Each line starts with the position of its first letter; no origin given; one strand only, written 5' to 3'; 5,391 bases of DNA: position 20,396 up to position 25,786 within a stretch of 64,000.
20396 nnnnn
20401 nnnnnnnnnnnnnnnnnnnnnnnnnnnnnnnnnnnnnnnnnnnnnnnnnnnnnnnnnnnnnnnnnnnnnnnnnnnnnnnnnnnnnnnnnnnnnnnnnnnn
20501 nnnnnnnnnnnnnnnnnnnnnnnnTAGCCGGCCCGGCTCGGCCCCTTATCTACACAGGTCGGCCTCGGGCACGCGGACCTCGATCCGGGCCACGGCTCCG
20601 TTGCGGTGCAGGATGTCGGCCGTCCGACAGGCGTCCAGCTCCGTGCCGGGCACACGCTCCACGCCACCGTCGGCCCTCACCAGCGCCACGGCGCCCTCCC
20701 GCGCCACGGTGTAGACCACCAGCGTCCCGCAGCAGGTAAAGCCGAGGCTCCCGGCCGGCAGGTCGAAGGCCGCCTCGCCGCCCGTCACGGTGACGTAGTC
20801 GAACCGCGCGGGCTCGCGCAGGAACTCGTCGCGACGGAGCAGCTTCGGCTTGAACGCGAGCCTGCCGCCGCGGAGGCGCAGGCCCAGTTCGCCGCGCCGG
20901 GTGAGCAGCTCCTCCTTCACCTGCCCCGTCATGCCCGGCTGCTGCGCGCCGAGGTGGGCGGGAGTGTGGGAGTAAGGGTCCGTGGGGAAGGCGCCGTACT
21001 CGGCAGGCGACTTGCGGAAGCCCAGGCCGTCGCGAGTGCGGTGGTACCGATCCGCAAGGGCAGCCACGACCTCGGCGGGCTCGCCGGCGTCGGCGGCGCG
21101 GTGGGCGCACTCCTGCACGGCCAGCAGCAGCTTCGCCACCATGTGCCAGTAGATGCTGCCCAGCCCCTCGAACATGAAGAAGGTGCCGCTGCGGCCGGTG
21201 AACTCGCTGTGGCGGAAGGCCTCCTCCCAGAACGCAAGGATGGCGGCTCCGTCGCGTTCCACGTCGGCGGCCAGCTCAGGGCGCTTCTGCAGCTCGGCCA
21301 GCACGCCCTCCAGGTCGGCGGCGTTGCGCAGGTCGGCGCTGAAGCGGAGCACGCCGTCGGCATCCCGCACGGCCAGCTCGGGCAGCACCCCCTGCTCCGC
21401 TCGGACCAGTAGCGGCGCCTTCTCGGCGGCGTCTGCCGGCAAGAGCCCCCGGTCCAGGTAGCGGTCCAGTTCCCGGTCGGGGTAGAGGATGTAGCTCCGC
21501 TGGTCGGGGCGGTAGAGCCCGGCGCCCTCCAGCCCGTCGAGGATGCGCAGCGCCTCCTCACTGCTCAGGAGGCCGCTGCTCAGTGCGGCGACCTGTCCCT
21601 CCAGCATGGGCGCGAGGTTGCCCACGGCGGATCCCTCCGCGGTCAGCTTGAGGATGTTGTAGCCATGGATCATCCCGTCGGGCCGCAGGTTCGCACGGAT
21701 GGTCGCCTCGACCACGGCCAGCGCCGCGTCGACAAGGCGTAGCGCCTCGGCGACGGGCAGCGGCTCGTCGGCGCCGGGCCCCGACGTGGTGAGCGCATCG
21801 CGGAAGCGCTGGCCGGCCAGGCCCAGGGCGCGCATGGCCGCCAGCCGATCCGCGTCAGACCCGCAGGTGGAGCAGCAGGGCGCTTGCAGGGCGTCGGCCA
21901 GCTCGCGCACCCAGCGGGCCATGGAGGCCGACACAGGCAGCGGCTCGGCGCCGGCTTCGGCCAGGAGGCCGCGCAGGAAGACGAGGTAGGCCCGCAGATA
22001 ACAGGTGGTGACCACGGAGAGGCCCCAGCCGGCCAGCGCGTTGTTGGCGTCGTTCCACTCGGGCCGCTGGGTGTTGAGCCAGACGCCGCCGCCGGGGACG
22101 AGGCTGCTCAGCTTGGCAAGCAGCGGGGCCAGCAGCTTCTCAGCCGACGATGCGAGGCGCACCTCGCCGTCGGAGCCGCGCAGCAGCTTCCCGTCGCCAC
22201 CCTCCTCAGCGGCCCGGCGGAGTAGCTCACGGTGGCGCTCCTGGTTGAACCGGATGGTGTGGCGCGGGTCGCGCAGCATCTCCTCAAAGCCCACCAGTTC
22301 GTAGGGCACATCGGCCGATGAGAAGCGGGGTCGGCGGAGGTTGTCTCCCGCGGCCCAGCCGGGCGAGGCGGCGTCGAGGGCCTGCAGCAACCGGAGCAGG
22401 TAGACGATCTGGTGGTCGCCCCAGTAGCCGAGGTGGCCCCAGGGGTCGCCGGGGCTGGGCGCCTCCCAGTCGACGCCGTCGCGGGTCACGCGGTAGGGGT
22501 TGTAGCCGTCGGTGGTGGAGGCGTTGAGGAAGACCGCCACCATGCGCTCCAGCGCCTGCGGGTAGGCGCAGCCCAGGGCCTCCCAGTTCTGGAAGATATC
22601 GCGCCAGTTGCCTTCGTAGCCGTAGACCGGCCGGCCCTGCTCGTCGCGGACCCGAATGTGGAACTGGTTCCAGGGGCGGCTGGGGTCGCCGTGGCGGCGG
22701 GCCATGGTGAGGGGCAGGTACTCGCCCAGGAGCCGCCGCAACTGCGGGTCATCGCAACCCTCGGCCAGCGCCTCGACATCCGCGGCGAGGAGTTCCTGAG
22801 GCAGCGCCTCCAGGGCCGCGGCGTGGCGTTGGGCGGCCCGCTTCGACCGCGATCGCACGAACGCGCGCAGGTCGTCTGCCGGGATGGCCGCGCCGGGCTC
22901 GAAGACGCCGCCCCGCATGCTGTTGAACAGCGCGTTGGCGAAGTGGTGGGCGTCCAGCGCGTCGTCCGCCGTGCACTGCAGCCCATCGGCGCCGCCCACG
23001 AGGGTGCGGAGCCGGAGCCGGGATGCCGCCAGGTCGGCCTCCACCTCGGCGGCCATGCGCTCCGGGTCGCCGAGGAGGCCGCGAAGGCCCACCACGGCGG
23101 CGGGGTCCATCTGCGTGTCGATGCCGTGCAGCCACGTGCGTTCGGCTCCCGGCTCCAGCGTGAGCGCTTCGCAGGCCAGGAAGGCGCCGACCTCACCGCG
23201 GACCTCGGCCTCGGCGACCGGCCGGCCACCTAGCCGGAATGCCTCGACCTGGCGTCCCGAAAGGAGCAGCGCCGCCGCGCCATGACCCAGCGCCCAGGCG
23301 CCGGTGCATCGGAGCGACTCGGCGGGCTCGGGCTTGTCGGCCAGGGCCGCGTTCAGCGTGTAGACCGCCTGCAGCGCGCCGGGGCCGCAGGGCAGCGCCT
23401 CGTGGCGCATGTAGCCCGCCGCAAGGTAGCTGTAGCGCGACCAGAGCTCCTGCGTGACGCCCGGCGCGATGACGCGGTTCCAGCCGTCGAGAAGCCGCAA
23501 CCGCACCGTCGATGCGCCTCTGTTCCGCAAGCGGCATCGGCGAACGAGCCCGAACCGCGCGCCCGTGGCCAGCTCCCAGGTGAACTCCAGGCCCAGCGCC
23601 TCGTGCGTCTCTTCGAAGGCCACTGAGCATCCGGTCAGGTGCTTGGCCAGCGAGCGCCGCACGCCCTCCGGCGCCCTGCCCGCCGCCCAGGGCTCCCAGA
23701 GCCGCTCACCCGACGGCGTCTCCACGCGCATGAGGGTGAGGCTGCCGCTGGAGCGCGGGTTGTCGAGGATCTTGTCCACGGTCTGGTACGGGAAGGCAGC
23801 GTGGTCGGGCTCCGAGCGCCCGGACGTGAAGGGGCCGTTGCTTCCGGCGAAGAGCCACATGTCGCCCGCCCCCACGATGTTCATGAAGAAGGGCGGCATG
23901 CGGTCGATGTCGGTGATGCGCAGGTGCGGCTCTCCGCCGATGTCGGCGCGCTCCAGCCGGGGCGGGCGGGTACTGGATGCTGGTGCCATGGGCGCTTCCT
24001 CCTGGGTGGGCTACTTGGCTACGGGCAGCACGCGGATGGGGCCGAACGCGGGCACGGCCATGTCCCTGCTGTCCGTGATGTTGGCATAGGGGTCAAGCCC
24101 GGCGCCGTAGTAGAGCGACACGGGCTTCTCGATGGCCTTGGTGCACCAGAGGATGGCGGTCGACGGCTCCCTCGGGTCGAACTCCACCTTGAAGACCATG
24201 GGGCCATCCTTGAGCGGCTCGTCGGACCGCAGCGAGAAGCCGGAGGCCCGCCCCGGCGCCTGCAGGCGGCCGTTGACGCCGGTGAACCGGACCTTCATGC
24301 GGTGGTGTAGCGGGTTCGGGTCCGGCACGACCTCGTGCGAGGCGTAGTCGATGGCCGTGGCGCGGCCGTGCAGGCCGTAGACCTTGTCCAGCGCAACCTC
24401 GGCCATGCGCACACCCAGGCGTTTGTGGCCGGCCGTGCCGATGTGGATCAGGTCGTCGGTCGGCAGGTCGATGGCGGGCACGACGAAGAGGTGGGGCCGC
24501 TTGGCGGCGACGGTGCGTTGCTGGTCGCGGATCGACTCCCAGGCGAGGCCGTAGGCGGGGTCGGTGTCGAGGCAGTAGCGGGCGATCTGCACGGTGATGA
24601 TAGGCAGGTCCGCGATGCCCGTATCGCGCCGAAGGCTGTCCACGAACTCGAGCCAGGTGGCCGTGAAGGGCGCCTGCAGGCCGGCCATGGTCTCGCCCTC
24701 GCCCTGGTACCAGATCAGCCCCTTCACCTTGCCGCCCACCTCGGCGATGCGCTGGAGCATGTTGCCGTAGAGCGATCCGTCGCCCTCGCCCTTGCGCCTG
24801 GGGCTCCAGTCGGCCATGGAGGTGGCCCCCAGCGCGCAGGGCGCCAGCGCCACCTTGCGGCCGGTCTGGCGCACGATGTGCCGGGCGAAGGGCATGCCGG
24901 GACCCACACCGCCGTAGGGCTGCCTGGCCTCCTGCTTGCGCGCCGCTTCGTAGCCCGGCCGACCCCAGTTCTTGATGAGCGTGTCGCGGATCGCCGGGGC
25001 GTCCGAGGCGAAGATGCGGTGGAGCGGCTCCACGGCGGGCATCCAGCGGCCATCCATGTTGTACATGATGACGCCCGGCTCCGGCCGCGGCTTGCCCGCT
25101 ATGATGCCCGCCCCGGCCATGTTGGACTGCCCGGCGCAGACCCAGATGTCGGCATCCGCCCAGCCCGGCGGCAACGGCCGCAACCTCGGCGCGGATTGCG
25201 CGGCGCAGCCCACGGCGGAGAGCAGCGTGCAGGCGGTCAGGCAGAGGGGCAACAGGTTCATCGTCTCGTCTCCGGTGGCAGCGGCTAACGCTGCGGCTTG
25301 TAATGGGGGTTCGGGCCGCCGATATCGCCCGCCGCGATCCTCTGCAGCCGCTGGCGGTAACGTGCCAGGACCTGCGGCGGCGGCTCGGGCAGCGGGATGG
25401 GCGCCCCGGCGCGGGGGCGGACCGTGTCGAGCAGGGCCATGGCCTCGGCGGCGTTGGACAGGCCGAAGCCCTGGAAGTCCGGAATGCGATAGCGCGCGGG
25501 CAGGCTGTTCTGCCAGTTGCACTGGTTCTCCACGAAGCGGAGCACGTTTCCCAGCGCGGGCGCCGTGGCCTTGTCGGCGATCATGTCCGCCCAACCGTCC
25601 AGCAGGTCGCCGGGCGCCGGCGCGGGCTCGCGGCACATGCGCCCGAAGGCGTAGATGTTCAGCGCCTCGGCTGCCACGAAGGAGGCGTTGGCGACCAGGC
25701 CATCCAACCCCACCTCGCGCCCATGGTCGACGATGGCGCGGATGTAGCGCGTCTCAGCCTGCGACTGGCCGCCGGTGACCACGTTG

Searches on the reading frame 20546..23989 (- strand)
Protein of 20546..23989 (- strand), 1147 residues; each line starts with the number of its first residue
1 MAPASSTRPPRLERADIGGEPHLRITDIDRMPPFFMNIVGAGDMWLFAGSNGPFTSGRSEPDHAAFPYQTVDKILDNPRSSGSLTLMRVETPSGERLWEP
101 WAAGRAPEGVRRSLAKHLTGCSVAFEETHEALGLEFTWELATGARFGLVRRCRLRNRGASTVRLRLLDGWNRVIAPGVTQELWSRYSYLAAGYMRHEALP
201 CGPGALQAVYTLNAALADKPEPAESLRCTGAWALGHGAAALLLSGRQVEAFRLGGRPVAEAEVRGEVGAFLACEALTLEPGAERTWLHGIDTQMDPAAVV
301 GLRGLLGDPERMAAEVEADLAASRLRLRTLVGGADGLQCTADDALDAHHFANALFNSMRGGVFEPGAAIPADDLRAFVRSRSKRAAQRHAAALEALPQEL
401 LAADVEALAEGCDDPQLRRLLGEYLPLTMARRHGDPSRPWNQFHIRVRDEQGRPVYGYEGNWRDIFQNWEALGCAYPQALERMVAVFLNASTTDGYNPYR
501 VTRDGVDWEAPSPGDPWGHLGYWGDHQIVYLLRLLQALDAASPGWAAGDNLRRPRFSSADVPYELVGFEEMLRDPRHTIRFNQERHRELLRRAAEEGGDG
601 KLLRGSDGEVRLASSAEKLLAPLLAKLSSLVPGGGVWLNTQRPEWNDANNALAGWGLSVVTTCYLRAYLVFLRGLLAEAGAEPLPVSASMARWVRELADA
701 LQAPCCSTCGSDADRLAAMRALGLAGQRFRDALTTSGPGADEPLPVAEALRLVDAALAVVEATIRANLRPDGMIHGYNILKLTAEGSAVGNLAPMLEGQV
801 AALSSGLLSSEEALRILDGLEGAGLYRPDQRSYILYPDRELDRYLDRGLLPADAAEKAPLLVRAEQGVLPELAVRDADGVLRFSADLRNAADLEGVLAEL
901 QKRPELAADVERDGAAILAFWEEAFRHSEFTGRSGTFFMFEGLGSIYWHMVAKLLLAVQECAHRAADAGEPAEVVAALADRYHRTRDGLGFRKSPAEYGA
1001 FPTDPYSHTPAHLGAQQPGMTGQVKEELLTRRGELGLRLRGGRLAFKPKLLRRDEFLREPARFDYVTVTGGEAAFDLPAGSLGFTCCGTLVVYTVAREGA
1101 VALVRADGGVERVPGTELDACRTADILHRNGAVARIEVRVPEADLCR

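Call 13: search_protein_families(library=pfam, proteins=[window:20546-23989:-], max_evalue=0.01)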
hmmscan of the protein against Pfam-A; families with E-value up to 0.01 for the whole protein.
window:20546-23989:- (1147 aa): 1 family
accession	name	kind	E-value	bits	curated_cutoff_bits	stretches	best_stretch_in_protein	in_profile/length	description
PF21834.1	DUF6894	-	0.0049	17.4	24.1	0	429-456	37-64/69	Domain of unknown function (DUF6894)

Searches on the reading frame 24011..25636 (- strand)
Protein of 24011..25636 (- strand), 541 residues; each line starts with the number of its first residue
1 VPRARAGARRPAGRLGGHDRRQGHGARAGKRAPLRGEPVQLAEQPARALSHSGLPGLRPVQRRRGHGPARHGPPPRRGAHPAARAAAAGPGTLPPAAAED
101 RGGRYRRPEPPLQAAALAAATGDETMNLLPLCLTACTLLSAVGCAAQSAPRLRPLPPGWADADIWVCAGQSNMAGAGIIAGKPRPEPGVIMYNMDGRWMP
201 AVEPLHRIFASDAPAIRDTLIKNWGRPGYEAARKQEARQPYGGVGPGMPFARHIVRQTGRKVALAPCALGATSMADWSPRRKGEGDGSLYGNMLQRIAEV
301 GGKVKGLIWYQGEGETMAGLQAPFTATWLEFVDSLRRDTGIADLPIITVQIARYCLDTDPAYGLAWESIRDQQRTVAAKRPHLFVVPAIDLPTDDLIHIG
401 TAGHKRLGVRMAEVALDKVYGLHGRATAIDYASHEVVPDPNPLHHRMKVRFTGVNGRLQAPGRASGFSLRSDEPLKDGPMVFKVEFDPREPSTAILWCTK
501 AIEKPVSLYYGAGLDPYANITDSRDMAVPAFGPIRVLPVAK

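Call 55: search_protein_families(library=pfam, proteins=[window:24011-25636:-], max_evalue=0.001)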
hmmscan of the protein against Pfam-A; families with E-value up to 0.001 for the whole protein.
window:24011-25636:- (541 aa): 1 family
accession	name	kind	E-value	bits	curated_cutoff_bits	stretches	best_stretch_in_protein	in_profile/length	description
PF03629.24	SASA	-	4.8e-47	160.9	24.8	1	162-416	2-225/226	Carbohydrate esterase, sialic acid-specific acetylesterase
